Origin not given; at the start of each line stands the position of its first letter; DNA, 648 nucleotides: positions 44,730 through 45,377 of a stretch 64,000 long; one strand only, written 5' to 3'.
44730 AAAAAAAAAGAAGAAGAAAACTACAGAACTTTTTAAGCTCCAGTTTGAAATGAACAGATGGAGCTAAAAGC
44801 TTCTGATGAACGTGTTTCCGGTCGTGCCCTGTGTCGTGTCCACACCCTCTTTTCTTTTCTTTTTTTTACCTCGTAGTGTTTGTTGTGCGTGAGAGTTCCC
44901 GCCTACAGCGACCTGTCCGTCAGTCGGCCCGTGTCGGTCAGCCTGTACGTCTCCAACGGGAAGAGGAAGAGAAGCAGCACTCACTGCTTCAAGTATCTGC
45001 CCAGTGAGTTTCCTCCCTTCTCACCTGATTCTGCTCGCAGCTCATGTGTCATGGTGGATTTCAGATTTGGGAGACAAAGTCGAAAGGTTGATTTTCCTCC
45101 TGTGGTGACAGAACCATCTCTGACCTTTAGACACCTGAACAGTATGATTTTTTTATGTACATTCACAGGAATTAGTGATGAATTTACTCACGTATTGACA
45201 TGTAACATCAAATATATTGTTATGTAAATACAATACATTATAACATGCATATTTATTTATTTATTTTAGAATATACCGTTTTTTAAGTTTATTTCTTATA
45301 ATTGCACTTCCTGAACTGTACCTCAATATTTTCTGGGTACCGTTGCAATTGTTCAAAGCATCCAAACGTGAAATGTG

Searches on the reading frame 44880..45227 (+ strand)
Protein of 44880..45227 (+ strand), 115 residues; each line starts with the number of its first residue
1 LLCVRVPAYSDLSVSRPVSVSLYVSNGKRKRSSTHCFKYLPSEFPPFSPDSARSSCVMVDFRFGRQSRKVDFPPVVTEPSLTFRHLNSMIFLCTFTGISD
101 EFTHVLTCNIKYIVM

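Call 9: search_protein_families(library=pfam, proteins=[window:44880-45227:+], max_evalue=0.01)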
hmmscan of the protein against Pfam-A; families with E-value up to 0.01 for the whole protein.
window:44880-45227:+ (115 aa): 1 family
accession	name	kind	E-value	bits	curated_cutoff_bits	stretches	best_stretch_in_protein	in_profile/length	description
PF16179.11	RHD_dimer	-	6.1e-08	33.1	28.3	1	2-42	61-102/103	Rel homology dimerisation domain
